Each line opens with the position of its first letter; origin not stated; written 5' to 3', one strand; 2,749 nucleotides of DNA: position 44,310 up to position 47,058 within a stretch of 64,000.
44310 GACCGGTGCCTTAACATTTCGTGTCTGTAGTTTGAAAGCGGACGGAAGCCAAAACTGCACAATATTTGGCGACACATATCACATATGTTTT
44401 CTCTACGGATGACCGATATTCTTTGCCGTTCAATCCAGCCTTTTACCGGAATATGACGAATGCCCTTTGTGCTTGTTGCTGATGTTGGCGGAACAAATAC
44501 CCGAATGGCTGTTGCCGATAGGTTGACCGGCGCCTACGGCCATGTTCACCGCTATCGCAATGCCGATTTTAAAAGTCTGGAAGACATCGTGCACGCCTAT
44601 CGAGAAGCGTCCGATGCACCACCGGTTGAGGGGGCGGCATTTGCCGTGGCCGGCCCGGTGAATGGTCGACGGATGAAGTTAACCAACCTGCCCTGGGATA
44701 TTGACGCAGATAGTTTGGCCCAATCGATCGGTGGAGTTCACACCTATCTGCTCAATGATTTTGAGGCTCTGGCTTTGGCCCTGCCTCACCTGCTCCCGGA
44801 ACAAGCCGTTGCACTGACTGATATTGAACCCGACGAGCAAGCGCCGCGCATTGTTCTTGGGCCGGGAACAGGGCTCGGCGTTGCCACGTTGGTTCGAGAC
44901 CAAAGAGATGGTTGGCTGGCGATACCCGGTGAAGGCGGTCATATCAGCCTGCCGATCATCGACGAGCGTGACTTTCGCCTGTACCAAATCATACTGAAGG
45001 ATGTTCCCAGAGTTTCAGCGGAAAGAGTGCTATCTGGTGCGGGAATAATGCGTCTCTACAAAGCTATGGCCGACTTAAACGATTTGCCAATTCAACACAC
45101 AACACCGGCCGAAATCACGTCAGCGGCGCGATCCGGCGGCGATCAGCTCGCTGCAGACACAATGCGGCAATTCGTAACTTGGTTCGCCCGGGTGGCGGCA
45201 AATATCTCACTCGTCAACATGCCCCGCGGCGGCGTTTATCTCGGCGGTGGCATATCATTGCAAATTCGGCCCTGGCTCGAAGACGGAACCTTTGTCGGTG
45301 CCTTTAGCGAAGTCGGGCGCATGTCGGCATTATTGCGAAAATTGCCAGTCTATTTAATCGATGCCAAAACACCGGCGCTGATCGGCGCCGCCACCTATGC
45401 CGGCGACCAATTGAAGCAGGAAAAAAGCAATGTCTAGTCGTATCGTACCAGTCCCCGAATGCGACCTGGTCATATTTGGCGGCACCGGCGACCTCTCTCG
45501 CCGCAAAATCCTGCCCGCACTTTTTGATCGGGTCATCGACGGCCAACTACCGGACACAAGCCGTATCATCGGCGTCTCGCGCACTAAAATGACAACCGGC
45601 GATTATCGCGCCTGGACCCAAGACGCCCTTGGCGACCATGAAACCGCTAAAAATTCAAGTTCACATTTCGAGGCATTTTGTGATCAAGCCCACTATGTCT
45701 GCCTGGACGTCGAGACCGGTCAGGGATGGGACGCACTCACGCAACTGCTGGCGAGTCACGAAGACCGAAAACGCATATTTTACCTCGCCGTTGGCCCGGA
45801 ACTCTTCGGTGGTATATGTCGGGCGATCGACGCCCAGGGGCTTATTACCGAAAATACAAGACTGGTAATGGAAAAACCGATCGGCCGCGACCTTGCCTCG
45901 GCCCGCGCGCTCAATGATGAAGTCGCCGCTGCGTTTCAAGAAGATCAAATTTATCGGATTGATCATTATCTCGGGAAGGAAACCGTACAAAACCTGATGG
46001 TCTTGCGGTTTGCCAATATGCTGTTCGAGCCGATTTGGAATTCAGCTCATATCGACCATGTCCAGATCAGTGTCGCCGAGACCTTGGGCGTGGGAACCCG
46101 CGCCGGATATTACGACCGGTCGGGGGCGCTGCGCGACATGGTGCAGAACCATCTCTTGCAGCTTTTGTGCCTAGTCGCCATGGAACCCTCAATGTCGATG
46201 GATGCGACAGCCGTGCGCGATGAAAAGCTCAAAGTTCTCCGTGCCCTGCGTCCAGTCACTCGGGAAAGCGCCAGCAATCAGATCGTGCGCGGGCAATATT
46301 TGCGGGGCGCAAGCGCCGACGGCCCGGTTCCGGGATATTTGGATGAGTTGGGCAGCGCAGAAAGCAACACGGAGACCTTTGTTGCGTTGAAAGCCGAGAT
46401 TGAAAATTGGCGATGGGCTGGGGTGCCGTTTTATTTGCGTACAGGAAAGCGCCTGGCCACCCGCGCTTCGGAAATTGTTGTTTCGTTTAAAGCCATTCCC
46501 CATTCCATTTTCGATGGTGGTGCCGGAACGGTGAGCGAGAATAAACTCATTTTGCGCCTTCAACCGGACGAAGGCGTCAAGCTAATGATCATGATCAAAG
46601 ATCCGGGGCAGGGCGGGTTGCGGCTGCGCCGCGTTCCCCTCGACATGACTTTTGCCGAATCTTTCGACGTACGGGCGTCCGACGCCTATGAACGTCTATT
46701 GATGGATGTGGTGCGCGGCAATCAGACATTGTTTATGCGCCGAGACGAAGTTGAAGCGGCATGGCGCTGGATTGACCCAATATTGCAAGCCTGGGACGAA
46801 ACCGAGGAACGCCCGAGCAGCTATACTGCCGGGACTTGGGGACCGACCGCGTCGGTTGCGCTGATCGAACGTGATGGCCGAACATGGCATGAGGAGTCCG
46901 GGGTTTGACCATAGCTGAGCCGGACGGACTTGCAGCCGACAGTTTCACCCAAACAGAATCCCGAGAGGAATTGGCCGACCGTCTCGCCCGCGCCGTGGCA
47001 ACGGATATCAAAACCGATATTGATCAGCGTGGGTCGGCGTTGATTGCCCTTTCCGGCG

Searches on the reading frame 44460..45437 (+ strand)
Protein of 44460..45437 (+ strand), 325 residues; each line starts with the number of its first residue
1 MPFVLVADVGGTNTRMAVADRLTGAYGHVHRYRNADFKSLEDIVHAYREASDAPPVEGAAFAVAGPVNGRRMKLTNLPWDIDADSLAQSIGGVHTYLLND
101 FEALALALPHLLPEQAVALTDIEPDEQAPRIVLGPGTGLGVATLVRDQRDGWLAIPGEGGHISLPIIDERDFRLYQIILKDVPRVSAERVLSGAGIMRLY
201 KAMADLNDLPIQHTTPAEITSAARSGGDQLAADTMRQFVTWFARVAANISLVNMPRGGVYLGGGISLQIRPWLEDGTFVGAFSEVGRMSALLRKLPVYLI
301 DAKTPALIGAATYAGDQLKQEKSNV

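Call 26: search_protein_families(library=pfam, proteins=[window:44460-45437:+], max_evalue=1e-8)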
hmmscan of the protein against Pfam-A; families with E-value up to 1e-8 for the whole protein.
window:44460-45437:+ (325 aa): 1 family
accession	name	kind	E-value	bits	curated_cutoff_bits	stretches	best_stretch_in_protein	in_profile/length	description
PF02685.22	Glucokinase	-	2.9e-95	319.3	22.1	1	5-314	1-311/314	Glucokinase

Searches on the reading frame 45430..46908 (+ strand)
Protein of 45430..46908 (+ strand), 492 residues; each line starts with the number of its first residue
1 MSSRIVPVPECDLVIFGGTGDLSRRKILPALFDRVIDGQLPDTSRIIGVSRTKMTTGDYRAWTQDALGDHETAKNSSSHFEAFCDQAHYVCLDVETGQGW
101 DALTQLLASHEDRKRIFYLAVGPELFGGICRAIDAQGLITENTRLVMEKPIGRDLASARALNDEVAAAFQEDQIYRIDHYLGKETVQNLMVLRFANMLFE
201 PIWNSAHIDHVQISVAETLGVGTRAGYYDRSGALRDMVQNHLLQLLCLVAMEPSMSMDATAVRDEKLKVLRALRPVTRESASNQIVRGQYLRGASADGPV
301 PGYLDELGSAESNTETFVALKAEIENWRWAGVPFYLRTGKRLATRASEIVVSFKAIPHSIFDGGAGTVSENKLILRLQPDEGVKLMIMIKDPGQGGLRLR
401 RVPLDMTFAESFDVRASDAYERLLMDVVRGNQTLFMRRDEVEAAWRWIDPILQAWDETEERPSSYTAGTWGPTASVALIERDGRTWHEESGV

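Call 26: search_protein_families(library=pfam, proteins=[window:45430-46908:+], max_evalue=1e-8)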
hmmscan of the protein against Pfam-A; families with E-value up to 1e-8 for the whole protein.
window:45430-46908:+ (492 aa): 2 families
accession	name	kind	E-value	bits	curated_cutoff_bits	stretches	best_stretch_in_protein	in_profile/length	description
PF02781.21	G6PD_C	-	7.4e-125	416.3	27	1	190-487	1-296/296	Glucose-6-phosphate dehydrogenase, C-terminal domain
PF00479.28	G6PD_N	-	1.1e-58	199.4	22.1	1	14-188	1-183/183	Glucose-6-phosphate dehydrogenase, NAD binding domain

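Call 30: list_cluster_members(proteins=[window:45430-46908:+, window:47655-49469:+, window:44460-45437:+, window:42251-43978:+, window:57223-59061:+, window:55301-57226:+, window:36347-37876:-, window:17200-18321:+, window:60890-62239:+, window:26003-27037:+])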
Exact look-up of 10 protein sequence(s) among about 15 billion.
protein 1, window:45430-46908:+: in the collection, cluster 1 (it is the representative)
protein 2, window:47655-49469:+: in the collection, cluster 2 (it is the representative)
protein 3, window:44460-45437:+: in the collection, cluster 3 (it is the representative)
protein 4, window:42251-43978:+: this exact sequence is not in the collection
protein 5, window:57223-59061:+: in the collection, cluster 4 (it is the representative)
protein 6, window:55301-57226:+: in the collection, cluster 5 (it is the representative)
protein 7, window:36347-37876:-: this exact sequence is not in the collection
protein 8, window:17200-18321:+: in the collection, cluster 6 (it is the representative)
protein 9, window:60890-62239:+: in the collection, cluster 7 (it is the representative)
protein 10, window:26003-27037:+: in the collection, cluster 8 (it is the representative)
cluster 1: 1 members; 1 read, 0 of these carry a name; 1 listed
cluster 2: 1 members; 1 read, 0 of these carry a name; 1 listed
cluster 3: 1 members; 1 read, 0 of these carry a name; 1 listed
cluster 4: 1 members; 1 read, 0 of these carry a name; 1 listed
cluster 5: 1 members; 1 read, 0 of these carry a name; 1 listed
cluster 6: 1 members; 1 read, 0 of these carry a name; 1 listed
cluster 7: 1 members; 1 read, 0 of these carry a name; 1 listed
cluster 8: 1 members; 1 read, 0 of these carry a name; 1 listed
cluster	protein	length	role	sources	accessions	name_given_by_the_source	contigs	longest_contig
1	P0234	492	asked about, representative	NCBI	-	-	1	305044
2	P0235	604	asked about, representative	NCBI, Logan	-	-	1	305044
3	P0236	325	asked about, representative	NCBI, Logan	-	-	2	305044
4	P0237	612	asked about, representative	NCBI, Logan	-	-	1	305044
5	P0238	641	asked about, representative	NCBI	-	-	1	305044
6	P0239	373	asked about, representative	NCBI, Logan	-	-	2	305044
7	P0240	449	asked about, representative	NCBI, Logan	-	-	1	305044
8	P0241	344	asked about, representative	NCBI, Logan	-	-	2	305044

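Call 32: find_homologous_proteins(query=P0239)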
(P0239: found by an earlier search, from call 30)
Query P0239 (373 aa): 4517 proteins with E <= 0.001 among 8000 candidates; the best 120 are listed.
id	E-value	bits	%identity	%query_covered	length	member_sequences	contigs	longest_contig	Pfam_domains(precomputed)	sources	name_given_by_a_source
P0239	7.1e-239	810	100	100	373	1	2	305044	PF00082.28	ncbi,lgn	-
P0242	2.8e-113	397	59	85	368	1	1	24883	PF00082.28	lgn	-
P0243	1.3e-106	375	55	95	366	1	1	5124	PF00082.28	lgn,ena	-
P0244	1.2e-104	368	58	84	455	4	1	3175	PF00082.28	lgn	-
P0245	3.2e-103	364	53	97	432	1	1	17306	PF00082.28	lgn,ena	-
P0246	2.5e-102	361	56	87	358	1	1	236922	PF00082.28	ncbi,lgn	-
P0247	5.4e-94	333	51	87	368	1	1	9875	PF00082.28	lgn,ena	-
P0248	3.7e-92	327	54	84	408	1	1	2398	PF00082.28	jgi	jgi:subtilisin family serine protease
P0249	3.6e-85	304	52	82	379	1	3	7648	PF00082.28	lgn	-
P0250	2.0e-81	292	47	89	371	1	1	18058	PF00082.28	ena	-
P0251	5.5e-65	238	47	71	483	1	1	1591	PF00082.28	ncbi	-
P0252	1.8e-60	223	45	71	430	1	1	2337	PF00082.28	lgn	-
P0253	3.3e-60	222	43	89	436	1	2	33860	PF00082.28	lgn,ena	-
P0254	6.1e-60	221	45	71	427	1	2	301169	PF00082.28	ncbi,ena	-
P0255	1.3e-59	220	44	73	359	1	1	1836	PF00082.28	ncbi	ncbi:MAG: S8 family serine peptidase, partial [Alphaproteobacteria bacterium]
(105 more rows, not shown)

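Call 33: find_encoding_contigs(protein=P0242, flank=10000, max_places=3)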
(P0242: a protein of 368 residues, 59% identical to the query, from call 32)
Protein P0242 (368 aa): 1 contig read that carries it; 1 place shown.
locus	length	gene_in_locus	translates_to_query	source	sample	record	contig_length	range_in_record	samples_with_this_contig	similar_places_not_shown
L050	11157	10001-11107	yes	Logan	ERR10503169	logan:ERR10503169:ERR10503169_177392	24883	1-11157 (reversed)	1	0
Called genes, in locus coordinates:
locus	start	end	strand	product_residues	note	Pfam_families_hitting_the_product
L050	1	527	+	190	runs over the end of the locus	PF00036:EF-hand_1 (faint), PF13405:EF-hand_6 (faint), PF13499:EF-hand_7 (faint), PF13833:EF-hand_8 (faint), PF13202:EF-hand_5 (faint)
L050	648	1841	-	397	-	PF01425:Amidase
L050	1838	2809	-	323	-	PF01522:Polysacc_deac_1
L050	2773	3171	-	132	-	-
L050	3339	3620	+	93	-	-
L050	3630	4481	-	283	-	PF00188:CAP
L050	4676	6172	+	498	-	PF01645:Glu_synthase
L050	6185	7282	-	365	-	PF00296:Bac_luciferase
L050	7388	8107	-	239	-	PF05433:Rick_17kDa_Anti (weak)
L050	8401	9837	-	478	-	PF00512:HisKA, PF02518:HATPase_c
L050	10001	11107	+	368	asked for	PF00082:Peptidase_S8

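Call 34: find_encoding_contigs(protein=P0246, flank=10000, max_places=3)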
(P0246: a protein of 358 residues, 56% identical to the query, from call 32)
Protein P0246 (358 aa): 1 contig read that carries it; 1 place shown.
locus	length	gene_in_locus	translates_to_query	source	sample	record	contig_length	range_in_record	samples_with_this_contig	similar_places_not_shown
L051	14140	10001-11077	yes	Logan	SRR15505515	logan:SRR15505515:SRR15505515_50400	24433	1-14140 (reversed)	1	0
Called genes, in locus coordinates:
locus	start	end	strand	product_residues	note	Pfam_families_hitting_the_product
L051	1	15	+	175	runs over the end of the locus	-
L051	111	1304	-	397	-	PF01425:Amidase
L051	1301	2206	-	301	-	PF01522:Polysacc_deac_1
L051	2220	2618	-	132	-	-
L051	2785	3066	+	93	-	-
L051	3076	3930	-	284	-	PF00188:CAP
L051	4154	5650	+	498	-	PF01645:Glu_synthase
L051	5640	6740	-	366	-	PF00296:Bac_luciferase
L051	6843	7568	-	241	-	PF05433:Rick_17kDa_Anti (weak)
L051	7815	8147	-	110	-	PF01906:YbjQ_1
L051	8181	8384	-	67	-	-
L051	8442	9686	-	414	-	PF00512:HisKA, PF02518:HATPase_c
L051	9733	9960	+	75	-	-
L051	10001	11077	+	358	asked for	PF00082:Peptidase_S8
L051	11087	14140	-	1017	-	?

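Call 35: find_encoding_contigs(protein=P0245, flank=10000, max_places=3)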
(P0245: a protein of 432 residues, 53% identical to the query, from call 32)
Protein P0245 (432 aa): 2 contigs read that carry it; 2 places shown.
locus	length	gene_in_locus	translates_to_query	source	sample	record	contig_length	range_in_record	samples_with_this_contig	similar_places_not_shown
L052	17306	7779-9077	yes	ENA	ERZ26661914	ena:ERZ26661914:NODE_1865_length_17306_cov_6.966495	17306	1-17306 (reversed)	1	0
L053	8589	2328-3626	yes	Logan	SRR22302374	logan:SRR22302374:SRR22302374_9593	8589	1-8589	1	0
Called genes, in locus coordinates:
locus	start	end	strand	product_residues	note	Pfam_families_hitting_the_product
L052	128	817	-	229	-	PF05433:Rick_17kDa_Anti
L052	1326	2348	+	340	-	-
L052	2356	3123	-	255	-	-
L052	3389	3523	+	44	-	-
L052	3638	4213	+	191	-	PF04011:LemA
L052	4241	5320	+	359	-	PF11335:DUF3137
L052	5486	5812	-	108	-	PF01906:YbjQ_1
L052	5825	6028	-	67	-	-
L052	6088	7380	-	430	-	PF00512:HisKA, PF02518:HATPase_c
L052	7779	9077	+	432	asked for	PF00082:Peptidase_S8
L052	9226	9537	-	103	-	-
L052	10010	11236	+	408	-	-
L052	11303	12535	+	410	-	PF12832:MFS_1_like (weak), PF00083:Sugar_tr, PF07690:MFS_1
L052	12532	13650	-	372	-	PF13174:TPR_6 (faint), PF13424:TPR_12 (faint), PF00515:TPR_1 (weak), PF07719:TPR_2 (weak), PF13181:TPR_8 (weak), PF13414:TPR_11 (weak), PF13371:TPR_9 (weak), PF13432:TPR_16 (weak), +3 more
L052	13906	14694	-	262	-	PF05050:Methyltransf_21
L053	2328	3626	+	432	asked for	PF00082:Peptidase_S8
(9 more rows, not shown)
